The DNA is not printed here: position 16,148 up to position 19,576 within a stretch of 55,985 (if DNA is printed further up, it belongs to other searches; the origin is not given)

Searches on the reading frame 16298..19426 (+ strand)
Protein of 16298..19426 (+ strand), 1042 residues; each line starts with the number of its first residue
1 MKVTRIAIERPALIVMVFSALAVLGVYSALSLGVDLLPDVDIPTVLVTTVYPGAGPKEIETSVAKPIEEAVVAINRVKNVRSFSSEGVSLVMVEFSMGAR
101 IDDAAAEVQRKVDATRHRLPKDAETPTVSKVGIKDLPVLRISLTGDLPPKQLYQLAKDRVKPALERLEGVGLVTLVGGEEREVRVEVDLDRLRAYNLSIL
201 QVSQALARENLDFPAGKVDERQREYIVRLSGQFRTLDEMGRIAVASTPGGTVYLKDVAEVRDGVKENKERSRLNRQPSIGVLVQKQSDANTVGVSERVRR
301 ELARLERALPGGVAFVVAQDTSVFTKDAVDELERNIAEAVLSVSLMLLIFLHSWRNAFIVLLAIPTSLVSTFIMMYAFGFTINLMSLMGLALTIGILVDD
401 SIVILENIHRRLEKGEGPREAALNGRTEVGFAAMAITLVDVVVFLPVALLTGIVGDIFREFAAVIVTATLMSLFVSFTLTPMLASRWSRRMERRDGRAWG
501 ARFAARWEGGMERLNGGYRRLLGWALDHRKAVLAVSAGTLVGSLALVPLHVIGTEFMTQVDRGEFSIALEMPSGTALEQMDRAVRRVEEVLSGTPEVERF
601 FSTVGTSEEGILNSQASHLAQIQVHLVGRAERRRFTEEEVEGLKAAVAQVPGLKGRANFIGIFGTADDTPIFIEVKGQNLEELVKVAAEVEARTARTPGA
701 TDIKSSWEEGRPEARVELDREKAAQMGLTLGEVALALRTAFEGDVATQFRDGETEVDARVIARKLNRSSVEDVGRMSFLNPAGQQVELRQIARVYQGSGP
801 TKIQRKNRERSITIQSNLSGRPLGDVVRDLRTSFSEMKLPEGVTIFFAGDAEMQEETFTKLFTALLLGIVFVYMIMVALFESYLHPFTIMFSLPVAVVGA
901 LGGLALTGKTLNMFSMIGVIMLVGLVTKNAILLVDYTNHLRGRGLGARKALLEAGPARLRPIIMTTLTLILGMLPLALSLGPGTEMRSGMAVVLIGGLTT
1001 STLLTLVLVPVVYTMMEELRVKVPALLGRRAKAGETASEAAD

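Call 80: find_encoding_contigs(protein=window:16298-19426:+, flank=10000, max_places=1)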
Protein window:16298-19426:+ (1042 aa): 3 contigs read that carry it; 1 place shown.
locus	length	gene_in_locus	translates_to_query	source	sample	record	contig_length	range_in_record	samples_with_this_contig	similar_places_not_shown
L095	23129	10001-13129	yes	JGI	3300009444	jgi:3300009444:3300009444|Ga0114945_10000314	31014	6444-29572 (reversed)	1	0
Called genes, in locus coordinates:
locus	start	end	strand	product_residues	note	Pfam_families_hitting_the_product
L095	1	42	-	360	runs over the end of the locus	PF01118:Semialdhyde_dh, PF02774:Semialdhyde_dhC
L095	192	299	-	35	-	-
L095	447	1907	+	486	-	PF12733:Cadherin-like, PF24981:Beta-prop_ATRN-LZTR1 (faint), PF25852:DUF6242_C (faint), PF01344:Kelch_1 (faint), PF24681:Kelch_KLHDC2_KLHL20_DRC7, PF13415:Beta-prop_FBX42, PF24681:Kelch_KLHDC2_KLHL20_DRC7, PF05345:He_PIG (weak)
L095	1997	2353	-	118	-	PF06262:Zincin_1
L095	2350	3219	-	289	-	PF00248:Aldo_ket_red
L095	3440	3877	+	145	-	PF00571:CBS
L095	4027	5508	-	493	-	PF00884:Sulfatase, PF01663:Phosphodiest, PF16347:SGSH_C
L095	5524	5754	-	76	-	PF16277:DUF4926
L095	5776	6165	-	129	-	PF05168:HEPN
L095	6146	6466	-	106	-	PF01909:NTP_transf_2, PF18765:Polbeta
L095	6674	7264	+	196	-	PF00440:TetR_N, PF16925:TetR_C_13 (faint), PF13977:TetR_C_6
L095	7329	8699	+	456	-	PF02321:OEP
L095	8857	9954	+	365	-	PF25997:BSH_YhbJ (faint), PF00364:Biotin_lipoyl (faint), PF25917:BSH_RND, PF25919:BSH_CusB (weak), PF25954:Beta-barrel_RND_2, PF25990:Beta-barrel_YknX (weak), PF25967:RND-MFP_C (weak), PF25989:YknX_C, +2 more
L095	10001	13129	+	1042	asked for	PF00873:ACR_tran, PF02355:SecD_SecF_C (faint), PF03176:MMPL (weak)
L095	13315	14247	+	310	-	PF00535:Glycos_transf_2, PF13641:Glyco_tranf_2_3, PF13632:Glyco_trans_2_3 (faint)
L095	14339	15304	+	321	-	PF00953:Glycos_transf_4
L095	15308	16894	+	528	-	PF01943:Polysacc_synt, PF13440:Polysacc_synt_3, PF01943:Polysacc_synt (weak), PF13440:Polysacc_synt_3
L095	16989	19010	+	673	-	PF13522:GATase_6, PF13537:GATase_7, PF00733:Asn_synthase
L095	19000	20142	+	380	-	PF13692:Glyco_trans_1_4 (weak), PF00534:Glycos_transf_1 (weak)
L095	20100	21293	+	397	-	PF13439:Glyco_transf_4, PF13579:Glyco_trans_4_4, PF20706:GT4-conflict, PF13477:Glyco_trans_4_2 (weak), PF00534:Glycos_transf_1, PF13692:Glyco_trans_1_4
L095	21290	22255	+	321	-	PF01073:3Beta_HSD, PF01370:Epimerase, PF02719:Polysacc_synt_2, PF04321:RmlD_sub_bind, PF13460:NAD_binding_10 (weak), PF16363:GDP_Man_Dehyd, PF07993:NAD_binding_4, PF02719:Polysacc_synt_2 (weak)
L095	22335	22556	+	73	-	PF00468:Ribosomal_L34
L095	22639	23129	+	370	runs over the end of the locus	PF02746:MR_MLE_N, PF13378:MR_MLE_C, PF26685:DUF8230_C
